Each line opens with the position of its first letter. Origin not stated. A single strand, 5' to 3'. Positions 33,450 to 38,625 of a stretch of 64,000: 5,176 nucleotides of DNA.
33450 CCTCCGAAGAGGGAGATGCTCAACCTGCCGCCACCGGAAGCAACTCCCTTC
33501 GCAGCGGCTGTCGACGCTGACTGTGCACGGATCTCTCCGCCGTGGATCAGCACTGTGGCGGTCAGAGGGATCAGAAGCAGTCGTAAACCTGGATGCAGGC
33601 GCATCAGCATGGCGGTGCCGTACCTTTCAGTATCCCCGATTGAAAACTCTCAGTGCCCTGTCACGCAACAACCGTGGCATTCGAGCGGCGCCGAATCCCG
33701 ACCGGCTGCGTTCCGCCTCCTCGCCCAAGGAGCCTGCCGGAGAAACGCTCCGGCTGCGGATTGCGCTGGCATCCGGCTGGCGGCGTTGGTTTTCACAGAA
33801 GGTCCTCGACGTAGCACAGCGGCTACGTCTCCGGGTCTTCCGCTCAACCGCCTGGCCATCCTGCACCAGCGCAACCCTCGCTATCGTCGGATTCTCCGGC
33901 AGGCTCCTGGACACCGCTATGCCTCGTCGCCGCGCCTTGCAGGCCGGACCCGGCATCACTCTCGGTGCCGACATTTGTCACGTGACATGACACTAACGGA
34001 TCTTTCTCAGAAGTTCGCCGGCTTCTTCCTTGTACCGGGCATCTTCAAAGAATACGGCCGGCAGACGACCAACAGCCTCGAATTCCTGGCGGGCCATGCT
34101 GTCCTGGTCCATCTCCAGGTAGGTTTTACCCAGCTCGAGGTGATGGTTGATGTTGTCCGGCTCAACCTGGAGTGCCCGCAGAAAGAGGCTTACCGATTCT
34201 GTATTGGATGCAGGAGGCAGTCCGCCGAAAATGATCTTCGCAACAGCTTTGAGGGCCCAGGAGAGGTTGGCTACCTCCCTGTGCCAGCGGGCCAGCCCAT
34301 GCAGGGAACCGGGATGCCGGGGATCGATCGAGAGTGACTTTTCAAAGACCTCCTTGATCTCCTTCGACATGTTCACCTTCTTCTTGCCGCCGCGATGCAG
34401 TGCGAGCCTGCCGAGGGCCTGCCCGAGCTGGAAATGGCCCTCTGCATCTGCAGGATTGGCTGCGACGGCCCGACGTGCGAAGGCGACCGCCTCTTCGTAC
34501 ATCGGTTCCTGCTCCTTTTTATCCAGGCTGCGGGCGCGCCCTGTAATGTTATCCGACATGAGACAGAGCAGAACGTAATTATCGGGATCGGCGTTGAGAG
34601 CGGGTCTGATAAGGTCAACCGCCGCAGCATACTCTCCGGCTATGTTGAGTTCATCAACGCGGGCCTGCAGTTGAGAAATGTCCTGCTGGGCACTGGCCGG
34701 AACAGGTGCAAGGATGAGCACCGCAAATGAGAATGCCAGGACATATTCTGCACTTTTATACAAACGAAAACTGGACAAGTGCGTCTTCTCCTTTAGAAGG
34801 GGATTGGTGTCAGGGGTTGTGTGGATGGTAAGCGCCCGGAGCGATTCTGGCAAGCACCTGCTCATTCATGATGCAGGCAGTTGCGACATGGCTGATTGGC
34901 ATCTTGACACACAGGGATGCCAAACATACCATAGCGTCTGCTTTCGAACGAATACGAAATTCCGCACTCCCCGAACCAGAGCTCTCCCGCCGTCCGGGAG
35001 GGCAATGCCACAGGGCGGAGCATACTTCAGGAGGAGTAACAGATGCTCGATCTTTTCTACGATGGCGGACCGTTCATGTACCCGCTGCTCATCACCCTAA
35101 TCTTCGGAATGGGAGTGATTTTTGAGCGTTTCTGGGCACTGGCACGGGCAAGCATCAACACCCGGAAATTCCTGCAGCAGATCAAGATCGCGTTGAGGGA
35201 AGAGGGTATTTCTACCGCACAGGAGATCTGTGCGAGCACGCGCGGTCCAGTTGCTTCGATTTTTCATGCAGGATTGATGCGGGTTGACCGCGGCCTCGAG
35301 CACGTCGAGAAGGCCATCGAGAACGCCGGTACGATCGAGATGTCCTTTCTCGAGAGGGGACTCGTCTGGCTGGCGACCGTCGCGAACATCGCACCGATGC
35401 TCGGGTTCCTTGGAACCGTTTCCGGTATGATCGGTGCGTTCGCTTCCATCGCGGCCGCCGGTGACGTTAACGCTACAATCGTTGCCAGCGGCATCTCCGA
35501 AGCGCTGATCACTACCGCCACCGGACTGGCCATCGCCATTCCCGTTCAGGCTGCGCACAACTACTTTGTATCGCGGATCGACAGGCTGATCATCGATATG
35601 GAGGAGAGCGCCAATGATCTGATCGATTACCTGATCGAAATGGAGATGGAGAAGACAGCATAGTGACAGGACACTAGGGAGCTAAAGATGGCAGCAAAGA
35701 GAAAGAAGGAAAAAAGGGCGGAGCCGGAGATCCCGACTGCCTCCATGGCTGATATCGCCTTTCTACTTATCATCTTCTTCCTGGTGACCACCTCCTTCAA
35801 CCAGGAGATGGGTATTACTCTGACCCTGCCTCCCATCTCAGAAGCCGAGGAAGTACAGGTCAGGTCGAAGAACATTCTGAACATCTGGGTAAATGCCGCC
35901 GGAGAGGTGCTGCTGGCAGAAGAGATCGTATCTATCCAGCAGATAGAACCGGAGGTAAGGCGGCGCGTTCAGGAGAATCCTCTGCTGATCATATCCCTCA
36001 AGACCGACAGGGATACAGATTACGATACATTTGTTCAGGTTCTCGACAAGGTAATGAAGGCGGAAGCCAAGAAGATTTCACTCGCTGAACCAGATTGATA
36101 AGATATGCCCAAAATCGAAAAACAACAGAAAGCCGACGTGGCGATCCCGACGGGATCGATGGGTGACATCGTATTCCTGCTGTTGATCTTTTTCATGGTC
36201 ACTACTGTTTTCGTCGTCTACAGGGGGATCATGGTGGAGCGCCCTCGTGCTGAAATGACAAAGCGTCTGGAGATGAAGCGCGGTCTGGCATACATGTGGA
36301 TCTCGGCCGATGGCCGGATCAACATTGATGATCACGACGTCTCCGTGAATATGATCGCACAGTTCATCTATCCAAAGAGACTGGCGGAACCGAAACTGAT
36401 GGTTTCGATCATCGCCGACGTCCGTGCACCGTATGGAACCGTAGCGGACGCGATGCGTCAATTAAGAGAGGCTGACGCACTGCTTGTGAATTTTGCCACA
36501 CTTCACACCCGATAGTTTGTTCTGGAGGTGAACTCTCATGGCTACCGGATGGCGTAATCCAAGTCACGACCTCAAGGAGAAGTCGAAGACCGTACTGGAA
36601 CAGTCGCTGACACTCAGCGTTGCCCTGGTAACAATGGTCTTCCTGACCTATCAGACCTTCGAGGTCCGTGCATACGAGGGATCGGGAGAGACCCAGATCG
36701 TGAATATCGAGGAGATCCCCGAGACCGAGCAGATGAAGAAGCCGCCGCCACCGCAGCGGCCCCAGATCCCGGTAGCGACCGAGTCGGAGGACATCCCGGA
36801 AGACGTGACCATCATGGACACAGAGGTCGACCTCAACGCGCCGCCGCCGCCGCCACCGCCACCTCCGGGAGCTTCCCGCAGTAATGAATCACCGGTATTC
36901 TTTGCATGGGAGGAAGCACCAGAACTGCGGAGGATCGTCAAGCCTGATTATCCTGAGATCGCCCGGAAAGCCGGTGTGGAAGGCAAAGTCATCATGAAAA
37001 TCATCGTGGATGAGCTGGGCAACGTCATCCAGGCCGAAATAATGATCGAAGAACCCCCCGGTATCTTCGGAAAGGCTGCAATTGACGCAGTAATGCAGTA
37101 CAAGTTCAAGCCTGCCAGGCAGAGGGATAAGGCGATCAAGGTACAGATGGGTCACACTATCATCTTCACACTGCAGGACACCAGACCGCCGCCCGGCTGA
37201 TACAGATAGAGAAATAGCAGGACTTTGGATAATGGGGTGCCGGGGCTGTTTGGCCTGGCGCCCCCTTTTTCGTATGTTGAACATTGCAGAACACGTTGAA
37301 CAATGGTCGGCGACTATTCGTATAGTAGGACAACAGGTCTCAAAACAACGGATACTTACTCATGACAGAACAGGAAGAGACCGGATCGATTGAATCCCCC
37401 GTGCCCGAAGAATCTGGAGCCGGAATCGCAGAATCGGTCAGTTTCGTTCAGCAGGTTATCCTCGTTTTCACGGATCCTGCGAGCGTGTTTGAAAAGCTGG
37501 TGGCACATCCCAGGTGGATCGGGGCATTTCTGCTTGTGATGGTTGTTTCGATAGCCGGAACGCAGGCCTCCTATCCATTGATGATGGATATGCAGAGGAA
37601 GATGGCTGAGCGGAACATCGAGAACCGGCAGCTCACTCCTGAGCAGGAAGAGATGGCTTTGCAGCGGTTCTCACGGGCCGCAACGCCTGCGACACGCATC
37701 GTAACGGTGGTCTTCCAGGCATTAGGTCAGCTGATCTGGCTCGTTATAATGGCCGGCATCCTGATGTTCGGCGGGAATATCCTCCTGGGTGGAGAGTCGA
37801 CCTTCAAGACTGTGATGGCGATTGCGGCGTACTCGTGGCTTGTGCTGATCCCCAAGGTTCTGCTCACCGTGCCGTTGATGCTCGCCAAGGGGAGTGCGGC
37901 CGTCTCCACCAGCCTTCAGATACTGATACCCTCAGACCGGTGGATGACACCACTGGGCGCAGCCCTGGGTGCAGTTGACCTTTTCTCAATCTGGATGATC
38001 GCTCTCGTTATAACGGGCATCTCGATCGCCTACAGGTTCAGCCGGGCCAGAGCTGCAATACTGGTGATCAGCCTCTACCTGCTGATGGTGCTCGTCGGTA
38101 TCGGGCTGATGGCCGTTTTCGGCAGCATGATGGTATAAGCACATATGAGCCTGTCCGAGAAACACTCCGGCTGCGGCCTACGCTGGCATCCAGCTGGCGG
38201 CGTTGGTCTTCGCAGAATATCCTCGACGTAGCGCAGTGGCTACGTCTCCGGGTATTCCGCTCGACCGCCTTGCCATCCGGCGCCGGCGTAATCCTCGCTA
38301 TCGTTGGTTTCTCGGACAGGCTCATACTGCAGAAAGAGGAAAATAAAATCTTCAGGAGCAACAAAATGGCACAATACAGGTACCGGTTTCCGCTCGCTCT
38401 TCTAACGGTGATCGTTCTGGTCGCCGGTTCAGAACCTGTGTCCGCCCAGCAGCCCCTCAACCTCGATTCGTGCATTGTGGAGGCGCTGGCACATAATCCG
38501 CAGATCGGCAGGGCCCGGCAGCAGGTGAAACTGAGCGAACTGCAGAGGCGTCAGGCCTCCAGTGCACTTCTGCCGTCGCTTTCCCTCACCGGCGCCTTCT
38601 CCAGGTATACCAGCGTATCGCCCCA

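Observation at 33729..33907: Pair of ~180-bp structured repeat elements whose stems are maintained by compensatory mutations (candidate novel ncRNA / ERIC-Correia-like structured repeat)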

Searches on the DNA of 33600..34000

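Call 11: search_rna_families(source=window, start=33600, end=34000, threshold=evalue, max_evalue=10, show_alignments=2)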
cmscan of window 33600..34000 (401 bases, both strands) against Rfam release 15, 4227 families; matches with E-value up to 10: 3.
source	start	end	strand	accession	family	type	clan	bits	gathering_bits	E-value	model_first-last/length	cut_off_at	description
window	33730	33906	-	RF04159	MIR1437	Gene; miRNA;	-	21.8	168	0.17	1-192/192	no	MIR1437 microRNA precursor family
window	33728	33908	+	RF04159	MIR1437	Gene; miRNA;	-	19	168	0.72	1-192/192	no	MIR1437 microRNA precursor family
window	33736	33782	-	RF02831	Scr2736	Gene; sRNA;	-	15.8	43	4.8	1-64/64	no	Streptomyces RNA 2736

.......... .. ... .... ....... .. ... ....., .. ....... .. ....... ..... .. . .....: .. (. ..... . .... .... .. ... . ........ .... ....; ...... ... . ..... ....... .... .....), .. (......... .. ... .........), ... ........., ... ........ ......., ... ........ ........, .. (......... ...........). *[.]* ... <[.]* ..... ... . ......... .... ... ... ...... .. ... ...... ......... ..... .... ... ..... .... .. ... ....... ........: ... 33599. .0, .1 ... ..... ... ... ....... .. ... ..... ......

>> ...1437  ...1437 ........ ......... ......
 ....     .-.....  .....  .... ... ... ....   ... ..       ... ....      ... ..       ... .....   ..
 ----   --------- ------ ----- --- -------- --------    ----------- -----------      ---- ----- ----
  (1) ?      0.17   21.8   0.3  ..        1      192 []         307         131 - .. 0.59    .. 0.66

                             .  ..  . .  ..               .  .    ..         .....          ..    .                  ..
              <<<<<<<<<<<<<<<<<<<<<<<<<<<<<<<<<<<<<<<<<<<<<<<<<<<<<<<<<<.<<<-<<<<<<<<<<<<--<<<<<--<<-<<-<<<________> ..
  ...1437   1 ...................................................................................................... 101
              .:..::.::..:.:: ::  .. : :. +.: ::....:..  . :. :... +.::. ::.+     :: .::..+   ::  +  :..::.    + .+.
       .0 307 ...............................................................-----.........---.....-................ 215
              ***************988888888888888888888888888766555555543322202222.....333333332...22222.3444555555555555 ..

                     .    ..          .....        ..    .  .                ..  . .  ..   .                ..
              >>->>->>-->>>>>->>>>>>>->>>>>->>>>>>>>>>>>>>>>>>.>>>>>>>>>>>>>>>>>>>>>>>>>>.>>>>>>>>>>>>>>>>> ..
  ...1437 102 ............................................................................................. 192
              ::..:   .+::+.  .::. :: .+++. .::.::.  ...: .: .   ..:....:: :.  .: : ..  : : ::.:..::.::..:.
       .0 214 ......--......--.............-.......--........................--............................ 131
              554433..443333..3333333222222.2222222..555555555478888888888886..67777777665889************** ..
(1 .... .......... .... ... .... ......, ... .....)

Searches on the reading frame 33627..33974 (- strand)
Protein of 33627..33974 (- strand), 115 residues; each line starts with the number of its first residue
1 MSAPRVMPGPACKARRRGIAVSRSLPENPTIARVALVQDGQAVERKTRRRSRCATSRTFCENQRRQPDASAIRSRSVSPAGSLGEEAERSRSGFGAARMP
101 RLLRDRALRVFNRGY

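Call 82: search_protein_families(library=pfam, proteins=[window:33627-33974:-], max_evalue=0.1)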
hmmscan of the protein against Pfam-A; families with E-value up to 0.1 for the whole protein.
window:33627-33974:- (115 aa): 1 family
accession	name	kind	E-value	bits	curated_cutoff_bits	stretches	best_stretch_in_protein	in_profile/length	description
PF06617.18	M-inducer_phosp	-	0.013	15.2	25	1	12-78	199-268/274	M-phase inducer phosphatase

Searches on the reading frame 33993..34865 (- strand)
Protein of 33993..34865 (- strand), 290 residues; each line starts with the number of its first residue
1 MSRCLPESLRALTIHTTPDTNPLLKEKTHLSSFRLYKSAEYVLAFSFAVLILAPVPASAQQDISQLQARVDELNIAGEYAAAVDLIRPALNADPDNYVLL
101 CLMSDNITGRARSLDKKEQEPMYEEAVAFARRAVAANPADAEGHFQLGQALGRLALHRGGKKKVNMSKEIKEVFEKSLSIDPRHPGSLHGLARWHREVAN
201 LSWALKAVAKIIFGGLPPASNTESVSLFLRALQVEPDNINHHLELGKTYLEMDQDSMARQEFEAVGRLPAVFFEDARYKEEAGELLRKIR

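Call 60: search_protein_families(library=pfam, proteins=[window:33993-34865:-])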
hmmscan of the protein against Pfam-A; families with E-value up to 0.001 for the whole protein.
window:33993-34865:- (290 aa): 7 families
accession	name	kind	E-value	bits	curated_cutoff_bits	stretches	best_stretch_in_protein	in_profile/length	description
PF13431.12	TPR_17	-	4.8e-13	48.7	24.4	0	227-260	1-34/34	Tetratricopeptide repeat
PF13428.12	TPR_14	-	1.5e-11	44.2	23.5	0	122-150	16-44/44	Tetratricopeptide repeat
PF13414.12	TPR_11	-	1.2e-10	41.3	26.8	0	222-252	11-41/42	TPR repeat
PF14559.12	TPR_19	-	2.2e-09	38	25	0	226-266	12-52/68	Tetratricopeptide repeat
PF21033.3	RMD1-3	-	3.5e-09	36.7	26.7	1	134-285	77-229/235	Regulator of microtubule dynamics protein 1-3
PF13181.12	TPR_8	-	3.1e-05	24.2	25.7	0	168-184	18-34/34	Tetratricopeptide repeat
PF07719.23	TPR_2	-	0.00022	21.5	27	0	123-139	17-33/34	Tetratricopeptide repeat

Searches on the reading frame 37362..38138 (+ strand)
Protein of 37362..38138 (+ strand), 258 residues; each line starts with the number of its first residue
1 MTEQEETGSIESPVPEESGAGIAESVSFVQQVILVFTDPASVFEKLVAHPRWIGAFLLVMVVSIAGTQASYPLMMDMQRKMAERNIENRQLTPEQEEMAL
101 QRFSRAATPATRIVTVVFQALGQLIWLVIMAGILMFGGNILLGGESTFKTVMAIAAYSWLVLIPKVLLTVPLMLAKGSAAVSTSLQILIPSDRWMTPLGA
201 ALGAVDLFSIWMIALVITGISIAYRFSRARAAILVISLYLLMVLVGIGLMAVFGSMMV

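Call 13: find_encoding_contigs(protein=window:37362-38138:+, flank=10000, max_places=6)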
Protein window:37362-38138:+ (258 aa): 3 contigs read that carry it; 3 places shown.
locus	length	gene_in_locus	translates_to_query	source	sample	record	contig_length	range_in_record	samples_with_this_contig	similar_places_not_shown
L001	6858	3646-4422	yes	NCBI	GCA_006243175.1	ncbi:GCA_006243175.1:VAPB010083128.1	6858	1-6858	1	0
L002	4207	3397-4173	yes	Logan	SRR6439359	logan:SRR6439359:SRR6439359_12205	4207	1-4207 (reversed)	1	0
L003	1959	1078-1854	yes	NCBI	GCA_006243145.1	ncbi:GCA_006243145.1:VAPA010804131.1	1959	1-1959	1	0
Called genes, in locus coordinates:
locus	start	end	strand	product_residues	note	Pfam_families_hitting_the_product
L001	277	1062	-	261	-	PF14559:TPR_19 (faint), PF13428:TPR_14 (faint), PF21033:RMD1-3, PF13414:TPR_11 (faint), PF13431:TPR_17 (faint)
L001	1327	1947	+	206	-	PF01618:MotA_ExbB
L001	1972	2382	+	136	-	PF02472:ExbD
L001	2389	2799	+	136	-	PF02472:ExbD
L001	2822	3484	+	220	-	PF03544:TonB_C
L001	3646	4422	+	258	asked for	PF04893:Yip1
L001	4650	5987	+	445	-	PF02321:OEP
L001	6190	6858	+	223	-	?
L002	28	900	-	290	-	PF14559:TPR_19 (faint), PF13428:TPR_14 (faint), PF13414:TPR_11 (faint), PF21033:RMD1-3, PF13431:TPR_17 (faint)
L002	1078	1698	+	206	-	PF01618:MotA_ExbB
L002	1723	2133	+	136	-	PF02472:ExbD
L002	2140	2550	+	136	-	PF02472:ExbD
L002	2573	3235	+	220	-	PF03544:TonB_C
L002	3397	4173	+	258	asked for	PF04893:Yip1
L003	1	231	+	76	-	?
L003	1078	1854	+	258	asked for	PF04893:Yip1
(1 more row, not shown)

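Call 49: find_homologous_proteins(query=window:37362-38138:+, max_evalue=1e-20)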
Query window:37362-38138:+ (258 aa): 18 proteins with E <= 1e-20 among 4075 candidates.
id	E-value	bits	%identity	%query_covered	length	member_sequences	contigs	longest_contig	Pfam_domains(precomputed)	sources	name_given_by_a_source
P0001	4.3e-154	529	100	100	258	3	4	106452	PF04893.23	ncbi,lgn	-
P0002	4.4e-128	444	82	99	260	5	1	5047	PF04893.23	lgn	-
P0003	1.7e-125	435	79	99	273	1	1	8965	PF04893.23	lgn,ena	-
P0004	4.6e-125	434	80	99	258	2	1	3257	PF04893.23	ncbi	-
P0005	6.4e-122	424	82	94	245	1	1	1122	PF04893.23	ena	-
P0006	2.3e-121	422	79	99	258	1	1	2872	PF04893.23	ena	-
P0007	5.0e-90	319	58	100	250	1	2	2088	PF04893.23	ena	-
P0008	6.4e-85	303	57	100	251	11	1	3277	PF04893.23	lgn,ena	-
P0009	1.1e-77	279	54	100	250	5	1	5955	PF04893.23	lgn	-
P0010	8.3e-59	217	45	95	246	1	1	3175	PF04893.23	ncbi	-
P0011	1.4e-58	217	47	85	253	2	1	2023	PF04893.23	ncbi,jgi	-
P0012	2.9e-58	216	46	89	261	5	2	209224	PF04893.23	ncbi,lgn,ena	-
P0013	8.1e-53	198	43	95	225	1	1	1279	PF04893.23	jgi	-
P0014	3.6e-52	196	44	87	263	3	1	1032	PF04893.23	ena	-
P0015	1.3e-48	184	41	95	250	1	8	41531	PF04893.23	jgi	jgi:hypothetical protein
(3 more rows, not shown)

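Call 50: find_encoding_contigs(protein=P0003, flank=6000, max_places=3)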
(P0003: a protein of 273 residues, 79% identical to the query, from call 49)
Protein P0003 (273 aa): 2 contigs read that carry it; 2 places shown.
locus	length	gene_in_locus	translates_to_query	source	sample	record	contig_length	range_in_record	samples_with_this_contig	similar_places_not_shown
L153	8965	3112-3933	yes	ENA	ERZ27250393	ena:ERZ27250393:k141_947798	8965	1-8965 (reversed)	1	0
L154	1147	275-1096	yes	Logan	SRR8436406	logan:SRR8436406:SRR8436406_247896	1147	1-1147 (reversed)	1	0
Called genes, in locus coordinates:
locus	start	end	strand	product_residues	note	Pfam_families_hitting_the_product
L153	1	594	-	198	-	?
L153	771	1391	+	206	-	PF01618:MotA_ExbB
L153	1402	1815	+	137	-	PF02472:ExbD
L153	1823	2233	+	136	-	PF02472:ExbD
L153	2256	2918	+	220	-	PF03544:TonB_C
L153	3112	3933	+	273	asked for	PF04893:Yip1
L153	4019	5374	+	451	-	PF02321:OEP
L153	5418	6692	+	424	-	PF25917:BSH_RND, PF25919:BSH_CusB (weak), PF25973:BSH_CzcB (faint), PF25954:Beta-barrel_RND_2 (weak), PF25990:Beta-barrel_YknX, PF25967:RND-MFP_C (faint)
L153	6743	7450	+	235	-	PF02463:SMC_N (faint), PF00005:ABC_tran, PF13304:AAA_21 (faint)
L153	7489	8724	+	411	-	PF12704:MacB_PCD, PF02687:FtsX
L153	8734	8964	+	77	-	?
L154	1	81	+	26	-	?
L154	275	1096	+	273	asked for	PF04893:Yip1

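Call 51: find_encoding_contigs(protein=P0002, flank=6000, max_places=3)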
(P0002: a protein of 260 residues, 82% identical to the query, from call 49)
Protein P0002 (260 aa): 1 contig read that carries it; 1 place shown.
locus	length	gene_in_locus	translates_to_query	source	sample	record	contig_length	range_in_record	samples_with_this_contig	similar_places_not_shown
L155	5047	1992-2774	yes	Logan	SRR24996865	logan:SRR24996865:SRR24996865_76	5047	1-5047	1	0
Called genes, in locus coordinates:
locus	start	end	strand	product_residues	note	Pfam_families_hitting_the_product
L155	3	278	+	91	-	?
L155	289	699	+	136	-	PF02472:ExbD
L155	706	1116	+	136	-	PF02472:ExbD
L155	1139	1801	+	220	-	PF03544:TonB_C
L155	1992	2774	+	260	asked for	PF04893:Yip1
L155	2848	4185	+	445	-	PF02321:OEP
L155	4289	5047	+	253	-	?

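Call 52: find_encoding_contigs(protein=P0004, flank=6000, max_places=3)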
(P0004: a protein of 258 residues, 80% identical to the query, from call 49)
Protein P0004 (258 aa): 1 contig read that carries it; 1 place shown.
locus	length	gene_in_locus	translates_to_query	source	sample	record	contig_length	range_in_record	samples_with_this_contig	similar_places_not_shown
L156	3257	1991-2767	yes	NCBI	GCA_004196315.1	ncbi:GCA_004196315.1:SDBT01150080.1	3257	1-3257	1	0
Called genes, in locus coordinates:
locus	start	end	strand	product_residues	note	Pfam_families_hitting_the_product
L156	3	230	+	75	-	?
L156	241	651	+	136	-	PF02472:ExbD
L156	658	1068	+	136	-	PF02472:ExbD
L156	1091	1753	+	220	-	PF03544:TonB_C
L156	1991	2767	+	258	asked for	PF04893:Yip1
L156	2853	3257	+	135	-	?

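Call 64: list_cluster_members(proteins=[P0001])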
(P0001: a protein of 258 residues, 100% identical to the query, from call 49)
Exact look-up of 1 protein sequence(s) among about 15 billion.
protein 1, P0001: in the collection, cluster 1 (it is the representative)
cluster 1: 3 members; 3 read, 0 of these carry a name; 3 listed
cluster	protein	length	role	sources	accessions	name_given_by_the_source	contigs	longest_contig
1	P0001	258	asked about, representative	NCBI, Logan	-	-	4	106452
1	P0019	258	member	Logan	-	-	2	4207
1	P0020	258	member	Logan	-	-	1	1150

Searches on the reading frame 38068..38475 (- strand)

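Call 82: search_protein_families(library=pfam, proteins=[window:38068-38475:-], max_evalue=0.1)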
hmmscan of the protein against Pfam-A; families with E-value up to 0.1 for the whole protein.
window:38068-38475:- (135 aa): 1 family
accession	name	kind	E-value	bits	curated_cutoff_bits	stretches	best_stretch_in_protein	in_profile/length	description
PF06617.18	M-inducer_phosp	-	0.018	14.7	25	1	47-107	209-269/274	M-phase inducer phosphatase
